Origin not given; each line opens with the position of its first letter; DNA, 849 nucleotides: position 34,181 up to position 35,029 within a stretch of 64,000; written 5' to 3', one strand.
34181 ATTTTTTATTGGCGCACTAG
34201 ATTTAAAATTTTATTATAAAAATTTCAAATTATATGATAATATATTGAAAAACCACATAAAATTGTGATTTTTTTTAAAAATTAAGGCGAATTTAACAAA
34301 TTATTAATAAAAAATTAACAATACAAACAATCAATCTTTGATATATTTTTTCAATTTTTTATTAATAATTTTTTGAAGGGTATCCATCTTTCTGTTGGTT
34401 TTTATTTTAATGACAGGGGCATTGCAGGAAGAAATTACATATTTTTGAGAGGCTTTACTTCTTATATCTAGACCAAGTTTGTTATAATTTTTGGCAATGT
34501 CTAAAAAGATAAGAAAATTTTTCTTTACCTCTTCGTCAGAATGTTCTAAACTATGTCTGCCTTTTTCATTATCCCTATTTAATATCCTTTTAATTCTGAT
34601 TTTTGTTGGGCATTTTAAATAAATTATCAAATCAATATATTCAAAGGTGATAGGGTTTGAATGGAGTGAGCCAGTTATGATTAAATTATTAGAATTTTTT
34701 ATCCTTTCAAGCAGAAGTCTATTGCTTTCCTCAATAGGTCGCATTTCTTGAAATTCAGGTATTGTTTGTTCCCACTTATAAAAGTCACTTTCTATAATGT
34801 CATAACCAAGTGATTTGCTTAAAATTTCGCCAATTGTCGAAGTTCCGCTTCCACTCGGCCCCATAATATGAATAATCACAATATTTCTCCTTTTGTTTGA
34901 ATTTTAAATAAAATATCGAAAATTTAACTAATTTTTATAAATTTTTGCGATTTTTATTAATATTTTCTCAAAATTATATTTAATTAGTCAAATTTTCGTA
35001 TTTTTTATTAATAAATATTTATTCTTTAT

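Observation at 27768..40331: A 12.5-kb NAD / ADP-ribose salvage island, unusually complete and enriched in ADP-ribose-processing enzymes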

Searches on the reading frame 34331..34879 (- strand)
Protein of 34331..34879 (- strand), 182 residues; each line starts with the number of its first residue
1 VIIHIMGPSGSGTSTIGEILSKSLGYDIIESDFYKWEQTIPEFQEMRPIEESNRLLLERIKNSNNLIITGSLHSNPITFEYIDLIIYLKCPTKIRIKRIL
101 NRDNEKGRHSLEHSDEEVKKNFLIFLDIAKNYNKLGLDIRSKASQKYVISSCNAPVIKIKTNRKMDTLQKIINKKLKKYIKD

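Call 4: search_protein_families(library=pfam, proteins=[window:34331-34879:-], max_evalue=0.01)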
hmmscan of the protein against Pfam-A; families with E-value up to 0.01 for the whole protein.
window:34331-34879:- (182 aa): 9 families
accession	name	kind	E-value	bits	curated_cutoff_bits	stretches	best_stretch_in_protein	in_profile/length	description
PF13238.12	AAA_18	-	5.1e-13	50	29.4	1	3-118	1-126/128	AAA domain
PF01202.28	SKI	-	4.1e-07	30.7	22.1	1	10-135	2-135/159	Shikimate kinase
PF01712.25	dNK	-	4.6e-06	27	27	0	78-128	119-169/203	Deoxynucleoside kinase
PF00485.24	PRK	-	3.1e-05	24.3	22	0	2-30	1-29/196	Phosphoribulokinase / Uridine kinase family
PF13207.12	AAA_17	-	7.2e-05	23.5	27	1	6-109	1-128/136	AAA domain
PF02224.24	Cytidylate_kin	-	7.7e-05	22.9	26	1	3-31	1-29/211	Cytidylate kinase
PF13189.12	Cytidylate_kin2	-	0.00022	21.9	28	0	2-32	1-31/176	Cytidylate kinase-like family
PF01121.26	CoaE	-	0.0013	18.9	27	0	1-39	1-38/180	Dephospho-CoA kinase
PF03215.21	Rad17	-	0.0016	18.8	23.8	0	2-30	47-75/186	Rad17 P-loop domain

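Call 8: search_protein_families(library=ncbifam, proteins=[window:34331-34879:-], max_evalue=0.01)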
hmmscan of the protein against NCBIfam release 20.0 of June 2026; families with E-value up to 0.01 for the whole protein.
window:34331-34879:- (182 aa): 21 families
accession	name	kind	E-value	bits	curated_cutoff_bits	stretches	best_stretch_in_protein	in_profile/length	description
NF004861.0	PRK06217.1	equivalog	3.3e-32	111.4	203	1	3-177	4-178/183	hypothetical protein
TIGR02173.1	cyt_kin_arch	equivalog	2.4e-12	47.2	102.1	1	1-114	1-122/169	(d)CMP kinase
NF005994.0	PRK08118.1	equivalog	4.8e-08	33.2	215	1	3-134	4-132/172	DNA topology modulation protein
NF004018.0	PRK05480.1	equivalog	1.4e-07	31.2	180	1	76-150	120-196/210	uridine kinase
NF003012.0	PRK03839.1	equivalog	5.3e-06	26.5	152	1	1-144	1-140/180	putative kinase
TIGR00235.1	udk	equivalog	1.1e-05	25.2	220.3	0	80-134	124-182/207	uridine kinase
NF002988.0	PRK03731.1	equivalog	1.2e-05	25.1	161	1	3-112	5-124/174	shikimate kinase AroL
TIGR00017.1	cmk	equivalog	1.6e-05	24.8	135.55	1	1-31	3-33/217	(d)CMP kinase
NF005115.0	PRK06547.1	equivalog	4.4e-05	22.9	173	0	59-106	95-142/172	hypothetical protein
TIGR01313.1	therm_gnt_kin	subfamily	4.7e-05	23.2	113.75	1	5-55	3-53/164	gluconokinase, GntK/IdnK-type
NF010555.0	PRK13949.1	equivalog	5.7e-05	23.3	180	1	3-120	4-131/175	shikimate kinase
TIGR01359.1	UMP_CMP_kin_fam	subfamily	7.2e-05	22.8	207.6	1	82-126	106-148/185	UMP-CMP kinase family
NF005655.0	PRK07429.1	subfamily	0.00083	18.6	236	0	60-123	102-169/326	phosphoribulokinase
NF040667.1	hom_kin_desulfo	exception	0.00096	19.1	197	1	3-34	3-34/163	homoserine kinase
TIGR00041.1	DTMP_kinase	equivalog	0.0012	18.5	83.25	0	83-131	130-179/196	dTMP kinase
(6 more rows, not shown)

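Call 17: search_solved_structures(query=window:34331-34879:-, max_evalue=0.01)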
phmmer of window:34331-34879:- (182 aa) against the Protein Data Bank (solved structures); distinct sequences matched with E-value up to 0.01: 9.
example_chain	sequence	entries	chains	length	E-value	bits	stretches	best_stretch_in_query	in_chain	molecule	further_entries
2jaq_A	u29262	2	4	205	0.00017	24.6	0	3-77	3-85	DEOXYGUANOSINE KINASE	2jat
2jas_A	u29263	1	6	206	0.00017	24.5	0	3-77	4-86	DEOXYGUANOSINE KINASE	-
3t61_A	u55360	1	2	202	0.0011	21.9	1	3-54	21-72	Gluconokinase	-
4y0a_A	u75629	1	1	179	0.0015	21.5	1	3-118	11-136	Shikimate kinase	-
6c2u_A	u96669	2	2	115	0.003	20.5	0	2-24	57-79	phosphate-loop protein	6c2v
4cvn_A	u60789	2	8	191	0.0035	20.3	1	1-147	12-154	PUTATIVE ADENYLATE KINASE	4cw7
6r7h_B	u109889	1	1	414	0.0077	19.2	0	96-176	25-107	COP9 signalosome complex subunit 2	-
6r6h_B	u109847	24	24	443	0.0087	19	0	96-176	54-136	COP9 signalosome complex subunit 2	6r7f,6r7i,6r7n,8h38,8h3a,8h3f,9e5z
4d10_B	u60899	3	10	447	0.0089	19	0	96-176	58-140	COP9 SIGNALOSOME COMPLEX SUBUNIT 2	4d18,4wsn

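Call 44: find_homologous_proteins(query=window:34331-34879:-, max_evalue=0.00001)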
Query window:34331-34879:- (182 aa): 22 proteins with E <= 0.00001 among 175 candidates.
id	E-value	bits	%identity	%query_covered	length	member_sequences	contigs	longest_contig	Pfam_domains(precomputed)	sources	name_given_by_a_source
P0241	6.5e-113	392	100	100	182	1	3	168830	PF01202.29,PF13238.13,PF01712.26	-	-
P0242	1.8e-83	296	77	93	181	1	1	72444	PF13207.13,PF01202.29,PF13238.13,PF01712.26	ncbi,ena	-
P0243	2.3e-83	296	77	99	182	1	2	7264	PF01202.29,PF13238.13,PF01712.26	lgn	-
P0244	5.8e-81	288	73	100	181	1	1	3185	PF01202.29,PF13238.13,PF01712.26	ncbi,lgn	-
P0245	6.0e-78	278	74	99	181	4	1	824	PF01202.29,PF13238.13,PF01712.26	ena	-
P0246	1.5e-76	274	70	100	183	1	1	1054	PF13238.13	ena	-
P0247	1.6e-75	270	70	99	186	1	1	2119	PF01202.29,PF13238.13,PF01712.26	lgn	-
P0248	2.2e-74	267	69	99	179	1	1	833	PF13238.13,PF01712.26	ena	-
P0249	4.2e-74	266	69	99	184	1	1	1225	PF13238.13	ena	-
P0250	3.0e-73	263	69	93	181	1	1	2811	PF13238.13,PF01712.26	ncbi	-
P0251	1.0e-72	261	67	99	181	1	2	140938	PF01202.29,PF13238.13,PF01712.26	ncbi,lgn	-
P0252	1.1e-72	261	66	100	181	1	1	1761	PF13238.13,PF01712.26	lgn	-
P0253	4.6e-71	256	67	99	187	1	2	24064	PF13238.13,PF01712.26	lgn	-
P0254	5.3e-71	256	65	99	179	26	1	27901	PF13238.13,PF01712.26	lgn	-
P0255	2.3e-69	250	67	93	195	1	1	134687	PF13238.13,PF01712.26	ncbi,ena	-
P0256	8.2e-69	249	66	99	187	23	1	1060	PF13238.13,PF01712.26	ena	-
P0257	1.0e-67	245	63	100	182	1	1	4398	PF13238.13,PF01712.26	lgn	-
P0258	2.8e-67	244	66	99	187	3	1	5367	PF13238.13,PF01712.26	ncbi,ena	-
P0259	5.0e-67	243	63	99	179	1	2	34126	PF13238.13,PF01712.26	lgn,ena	-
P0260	7.6e-65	236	63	99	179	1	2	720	PF02224.25,PF13238.13,PF01712.26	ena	-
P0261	3.7e-64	234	61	99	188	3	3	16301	PF01202.29,PF13238.13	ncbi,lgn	-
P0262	4.6e-56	207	58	93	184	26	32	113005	PF01202.29,PF13238.13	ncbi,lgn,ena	-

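Call 46: search_solved_structures(query=A2, max_evalue=0.1)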
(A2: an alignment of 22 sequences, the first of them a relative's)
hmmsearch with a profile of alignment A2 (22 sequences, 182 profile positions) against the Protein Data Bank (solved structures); distinct sequences matched with E-value up to 0.1: 20.
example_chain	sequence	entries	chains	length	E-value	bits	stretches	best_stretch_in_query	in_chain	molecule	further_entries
2jaq_A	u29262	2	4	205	2.1e-05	27.3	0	1-76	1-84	DEOXYGUANOSINE KINASE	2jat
2jas_A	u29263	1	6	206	2.2e-05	27.3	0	1-76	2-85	DEOXYGUANOSINE KINASE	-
1via_A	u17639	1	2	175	0.00013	24.7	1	4-110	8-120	shikimate kinase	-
4y0a_A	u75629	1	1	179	0.00014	24.7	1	3-105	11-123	Shikimate kinase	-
4loa_A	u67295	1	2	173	0.00051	22.8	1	3-104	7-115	De-novo design amidase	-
3t61_A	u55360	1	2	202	0.00086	22.1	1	3-33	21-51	Gluconokinase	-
4cvn_A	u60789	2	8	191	0.0016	21.2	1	1-119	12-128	PUTATIVE ADENYLATE KINASE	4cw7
3vaa_A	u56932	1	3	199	0.0073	19.1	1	3-71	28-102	Shikimate kinase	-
1uky_A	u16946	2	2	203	0.012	18.3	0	84-128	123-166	URIDYLATE KINASE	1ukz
1e6c_A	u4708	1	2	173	0.013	18.2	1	3-35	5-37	SHIKIMATE KINASE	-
1shk_A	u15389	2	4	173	0.014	18.2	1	3-35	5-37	SHIKIMATE KINASE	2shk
6r7h_B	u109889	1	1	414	0.016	17.9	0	105-170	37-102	COP9 signalosome complex subunit 2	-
1kag_A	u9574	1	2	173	0.019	17.7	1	3-98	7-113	Shikimate kinase I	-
1y63_A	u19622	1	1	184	0.02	17.7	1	3-118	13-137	Lmaj004144AAA protein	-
6r6h_B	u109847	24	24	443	0.02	17.6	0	105-170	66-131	COP9 signalosome complex subunit 2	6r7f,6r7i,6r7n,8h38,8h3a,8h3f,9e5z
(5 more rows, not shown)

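Call 55: predict_structure(alignment_id=A2)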
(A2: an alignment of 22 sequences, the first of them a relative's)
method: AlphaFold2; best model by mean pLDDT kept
length: 182 residues; sequences in the alignment: 22
mean_pLDDT: 93.7   pTM: 0.88
mean pLDDT of the five models: 93.7, 92.6, 92.6, 92.3, 91.9
residues with pLDDT >= 90: 162; 70-90: 18; 50-70: 1; < 50: 1
segments of 3 or more residues with pLDDT < 50: none
pLDDT, mean of each block of 10 residues (from residue 1): 96 95 95 89 87 96 95 95 97 97 93 92 95 94 97 96 92 91 59
secondary structure, 60 per line:
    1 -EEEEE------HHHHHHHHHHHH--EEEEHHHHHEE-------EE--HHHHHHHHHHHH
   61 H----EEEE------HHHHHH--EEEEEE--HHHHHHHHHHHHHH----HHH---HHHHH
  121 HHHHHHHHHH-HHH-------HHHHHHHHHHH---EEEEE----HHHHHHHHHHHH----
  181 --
elements in order: E2-6 H13-24 E27-30 H31-35 H49-61 E66-69 H76-81 E84-89 H92-105 H116-130 H142-152 E156-160 H165-176

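Call 57: search_protein_representatives(alignment_id=A2)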
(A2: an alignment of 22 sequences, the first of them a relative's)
Query: 22 sequences, 182 profile positions. Proteins with E-value up to 0.001 (for the whole library): 1065; up to 1e-10: 355; up to 1e-30: 5. The best 150 are listed.
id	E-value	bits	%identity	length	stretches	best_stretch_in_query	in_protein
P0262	1.4e-85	301.7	-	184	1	1-181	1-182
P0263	4.0e-42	160.1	-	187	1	1-178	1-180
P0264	5.0e-37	143.5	-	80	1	1-73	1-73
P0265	5.2e-37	143.4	-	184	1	1-181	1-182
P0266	2.8e-35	137.8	-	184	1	3-177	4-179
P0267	3.2e-29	118.1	-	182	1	3-166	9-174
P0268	4.4e-29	117.6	-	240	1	3-175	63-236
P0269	9.0e-29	116.6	-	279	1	3-175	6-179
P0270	1.3e-27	112.9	-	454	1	3-175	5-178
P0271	1.4e-27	112.7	-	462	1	2-171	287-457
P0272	1.5e-27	112.6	-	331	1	2-171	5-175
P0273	2.5e-27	111.9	-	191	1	3-175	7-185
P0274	4.0e-27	111.2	-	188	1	2-147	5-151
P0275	6.0e-27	110.6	-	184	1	3-180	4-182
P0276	1.7e-26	109.1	-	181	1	1-160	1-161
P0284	4.2e-25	104.6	-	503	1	3-174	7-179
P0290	4.5e-24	101.3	-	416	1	2-161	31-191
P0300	4.2e-23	98.1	-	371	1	2-175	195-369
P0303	7.5e-23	97.3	-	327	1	3-176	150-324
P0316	6.6e-22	94.2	-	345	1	4-177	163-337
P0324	3.0e-21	92.1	-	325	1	1-177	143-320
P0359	4.4e-19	85.0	-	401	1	2-176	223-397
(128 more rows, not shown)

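Call 58: search_protein_families(library=pfam, proteins=[P0270, P0271, P0272, P0284, P0290, P0300, P0303, P0316, P0324, P0359], max_evalue=0.00001)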
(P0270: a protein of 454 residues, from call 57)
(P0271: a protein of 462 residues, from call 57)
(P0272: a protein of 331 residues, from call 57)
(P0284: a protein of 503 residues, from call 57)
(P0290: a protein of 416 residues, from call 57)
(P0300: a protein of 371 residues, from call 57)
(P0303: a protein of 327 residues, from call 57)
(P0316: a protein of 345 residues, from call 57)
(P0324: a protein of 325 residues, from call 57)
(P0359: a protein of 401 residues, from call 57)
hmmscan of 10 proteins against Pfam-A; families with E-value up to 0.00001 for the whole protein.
P0270 (454 aa): 1 family
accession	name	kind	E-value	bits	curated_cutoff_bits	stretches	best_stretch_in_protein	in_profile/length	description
PF13238.12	AAA_18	-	1.1e-11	45.7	29.4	1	5-113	1-119/128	AAA domain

P0271 (462 aa): 3 families
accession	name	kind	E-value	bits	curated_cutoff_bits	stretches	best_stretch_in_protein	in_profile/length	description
PF04229.20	GrpB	-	8.4e-47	159.7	25.5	1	9-169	2-158/159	GrpB protein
PF13238.12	AAA_18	-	1.1e-11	45.8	29.4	1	289-392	2-115/128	AAA domain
PF00719.24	Pyrophosphatase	-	1.4e-07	31.9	23.5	1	194-274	27-110/153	Inorganic pyrophosphatase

P0272 (331 aa): 3 families
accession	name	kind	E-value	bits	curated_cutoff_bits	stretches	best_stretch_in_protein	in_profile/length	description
PF00583.31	Acetyltransf_1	-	2.9e-10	40.9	20.7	1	228-313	29-116/116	Acetyltransferase (GNAT) family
PF13238.12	AAA_18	-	2.6e-07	31.6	29.4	1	6-113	1-118/128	AAA domain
PF13508.13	Acetyltransf_7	-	3.5e-06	27.8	27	1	234-314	5-83/84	Acetyltransferase (GNAT) domain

P0284 (503 aa): 2 families
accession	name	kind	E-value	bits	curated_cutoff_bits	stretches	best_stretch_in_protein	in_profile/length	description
PF00293.34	NUDIX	-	6e-25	88.2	21.1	2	358-485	2-133/134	NUDIX domain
PF13238.12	AAA_18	-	1.3e-06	29.3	29.4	1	7-114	1-118/128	AAA domain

P0290 (416 aa): 2 families
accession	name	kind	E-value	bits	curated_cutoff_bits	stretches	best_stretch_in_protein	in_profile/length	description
PF01966.28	HD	-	4.2e-12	46.8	22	1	232-328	3-115/116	HD domain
PF13238.12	AAA_18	-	1.1e-07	32.8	29.4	1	32-136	1-115/128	AAA domain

P0300 (371 aa): 2 families
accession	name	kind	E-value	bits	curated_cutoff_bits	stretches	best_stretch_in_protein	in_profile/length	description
PF00300.27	His_Phos_1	-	1.9e-25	90.1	21.7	1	4-152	1-159/194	Histidine phosphatase superfamily (branch 1)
PF13238.12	AAA_18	-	3.5e-07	31.2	29.4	1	196-297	1-112/128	AAA domain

P0303 (327 aa): 1 family
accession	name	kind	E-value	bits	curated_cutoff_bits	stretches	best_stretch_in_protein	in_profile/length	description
PF13238.12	AAA_18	-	9.2e-09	36.3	29.4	1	150-256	1-117/128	AAA domain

P0316 (345 aa): 3 families
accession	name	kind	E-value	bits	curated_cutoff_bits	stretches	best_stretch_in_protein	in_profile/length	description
PF13302.13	Acetyltransf_3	-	6.8e-16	59.6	25.4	1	38-143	39-138/138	Acetyltransferase (GNAT) domain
PF13238.12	AAA_18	-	2.5e-10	41.3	29.4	1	164-267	3-116/128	AAA domain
PF00583.31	Acetyltransf_1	-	8.6e-10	39.4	20.7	1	54-142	22-116/116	Acetyltransferase (GNAT) family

P0324 (325 aa): 2 families
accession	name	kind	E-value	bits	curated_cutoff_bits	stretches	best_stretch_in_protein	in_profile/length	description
PF00293.34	NUDIX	-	7.6e-12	45.8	21.1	1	34-109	25-109/134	NUDIX domain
PF13238.12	AAA_18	-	1e-06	29.7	29.4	1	145-249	1-115/128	AAA domain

P0359 (401 aa): 0 families

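Call 59: fold_search(model_id=the predicted structure, library=pdb)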
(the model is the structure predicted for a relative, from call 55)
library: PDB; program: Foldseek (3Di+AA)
matches with E <= 10: 1786; with E <= 0.001: 272
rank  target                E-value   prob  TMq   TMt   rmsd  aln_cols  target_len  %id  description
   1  4cvn_A                5.6e-08  1.00  0.57  0.57   5.5       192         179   21  Structure of the Fap7-Rps14 complex (released 2014-05-28)
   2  4cw7_G                1.4e-07  1.00  0.62  0.63   4.9       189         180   21  Structure of the Fap7-Rps14 complex in complex with ATP (released 2014-05-28)
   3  4cw7_A                1.7e-07  1.00  0.59  0.60   5.2       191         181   19  Structure of the Fap7-Rps14 complex in complex with ATP (released 2014-05-28)
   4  4cvn_B                1.9e-07  1.00  0.59  0.62   5.2       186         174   22  Structure of the Fap7-Rps14 complex (released 2014-05-28)
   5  4cvn_C                3.1e-07  1.00  0.58  0.59   5.3       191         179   20  Structure of the Fap7-Rps14 complex (released 2014-05-28)
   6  1uke                  3.5e-07  1.00  0.66  0.63   4.9       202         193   18  UMP/CMP KINASE FROM SLIME MOLD (released 1998-04-29)
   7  4cw7_C                3.7e-07  1.00  0.55  0.57   6.0       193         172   19  Structure of the Fap7-Rps14 complex in complex with ATP (released 2014-05-28)
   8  2bwj_C                4.0e-07  1.00  0.67  0.64   5.2       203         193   15  Structure of adenylate kinase 5 (released 2005-07-21)
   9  1rkb                  4.5e-07  1.00  0.57  0.60   5.2       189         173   13  The structure of adrenal gland protein AD-004 (released 2005-01-11)
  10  3adk                  5.1e-07  1.00  0.68  0.64   5.0       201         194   16  REFINED STRUCTURE OF PORCINE CYTOSOLIC ADENYLATE KINASE AT 2.1 ANGSTROMS RESOLUTION (released 1988-01-16)
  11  4cvn_D                5.1e-07  1.00  0.54  0.58   5.8       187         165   19  Structure of the Fap7-Rps14 complex (released 2014-05-28)
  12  1uky                  5.4e-07  1.00  0.67  0.63   4.8       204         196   20  SUBSTRATE SPECIFICITY AND ASSEMBLY OF CATALYTIC CENTER DERIVED FROM TWO STRUCTURES OF LIGATED URIDYLATE KINASE (released 1995-01-26)
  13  5jzv                  5.8e-07  1.00  0.56  0.58   5.3       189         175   13  The structure of D77G hCINAP-ADP (released 2016-08-10)
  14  4cw7_E                6.2e-07  1.00  0.59  0.60   5.2       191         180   21  Structure of the Fap7-Rps14 complex in complex with ATP (released 2014-05-28)
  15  3iij                  8.0e-07  1.00  0.58  0.60   5.3       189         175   12  The structure of hCINAP-ADP complex at 1.76 angstroms resolution. (released 2010-10-06)
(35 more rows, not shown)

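Call 60: find_encoding_contigs(protein=P0251, flank=10000, max_places=1)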
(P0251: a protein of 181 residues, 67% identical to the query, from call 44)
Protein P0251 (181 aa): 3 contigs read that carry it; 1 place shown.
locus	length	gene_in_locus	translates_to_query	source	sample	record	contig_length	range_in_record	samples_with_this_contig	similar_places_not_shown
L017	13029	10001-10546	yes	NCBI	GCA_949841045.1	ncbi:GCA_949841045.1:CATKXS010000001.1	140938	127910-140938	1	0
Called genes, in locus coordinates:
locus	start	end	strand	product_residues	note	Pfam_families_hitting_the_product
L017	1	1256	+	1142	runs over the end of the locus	PF13306:LRR_5, PF23952:LRR_EndoS (faint), PF13855:LRR_8 (faint), PF13306:LRR_5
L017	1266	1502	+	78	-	-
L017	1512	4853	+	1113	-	PF13306:LRR_5, PF13855:LRR_8 (faint), PF13306:LRR_5, PF24164:TMP_N (faint), PF13306:LRR_5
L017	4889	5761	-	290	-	PF19368:WHD_AraR (weak), PF21906:WHD_NrtR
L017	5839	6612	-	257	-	PF02540:NAD_synthase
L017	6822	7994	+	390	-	PF00857:Isochorismatase, PF00293:NUDIX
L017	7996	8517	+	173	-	PF01467:CTP_transf_like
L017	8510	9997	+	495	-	PF17767:NAPRTase_N, PF04095:NAPRTase (weak), PF17956:NAPRTase_C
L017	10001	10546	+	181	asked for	PF01712:dNK (faint), PF13238:AAA_18, PF01202:SKI (faint)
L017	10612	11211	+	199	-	PF00210:Ferritin (weak), PF02915:Rubrerythrin, PF21349:RUBY_RBDX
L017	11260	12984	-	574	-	-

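Call 61: find_encoding_contigs(protein=P0255, flank=10000, max_places=1)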
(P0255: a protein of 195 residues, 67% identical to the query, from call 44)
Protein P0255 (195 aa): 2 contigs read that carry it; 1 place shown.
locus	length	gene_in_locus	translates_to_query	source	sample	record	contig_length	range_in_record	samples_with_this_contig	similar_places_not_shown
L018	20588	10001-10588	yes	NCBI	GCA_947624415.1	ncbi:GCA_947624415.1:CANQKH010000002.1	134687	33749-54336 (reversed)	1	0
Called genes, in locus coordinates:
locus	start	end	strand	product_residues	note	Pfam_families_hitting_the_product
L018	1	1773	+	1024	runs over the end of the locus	PF13306:LRR_5, PF13855:LRR_8 (faint), PF13306:LRR_5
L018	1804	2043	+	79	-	-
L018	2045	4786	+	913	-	PF13306:LRR_5, PF13855:LRR_8 (faint), PF13306:LRR_5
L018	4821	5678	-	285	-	PF19368:WHD_AraR (weak), PF21906:WHD_NrtR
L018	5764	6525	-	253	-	PF02540:NAD_synthase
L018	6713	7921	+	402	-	PF00857:Isochorismatase, PF00293:NUDIX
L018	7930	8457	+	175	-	PF01467:CTP_transf_like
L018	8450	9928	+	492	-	PF17767:NAPRTase_N, PF04095:NAPRTase, PF17956:NAPRTase_C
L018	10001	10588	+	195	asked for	PF01712:dNK (faint), PF13238:AAA_18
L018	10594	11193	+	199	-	PF02915:Rubrerythrin, PF21349:RUBY_RBDX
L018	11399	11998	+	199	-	PF01351:RNase_HII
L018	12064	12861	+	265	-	PF02535:Zip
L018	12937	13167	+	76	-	-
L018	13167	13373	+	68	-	-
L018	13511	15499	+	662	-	PF00884:Sulfatase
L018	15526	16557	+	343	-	PF01168:Ala_racemase_N, PF00842:Ala_racemase_C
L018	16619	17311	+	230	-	-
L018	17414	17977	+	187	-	-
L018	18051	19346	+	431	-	PF00675:Peptidase_M16, PF05193:Peptidase_M16_C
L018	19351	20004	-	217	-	PF02223:Thymidylate_kin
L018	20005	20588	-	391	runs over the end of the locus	PF19328:DAP_DH_C (faint)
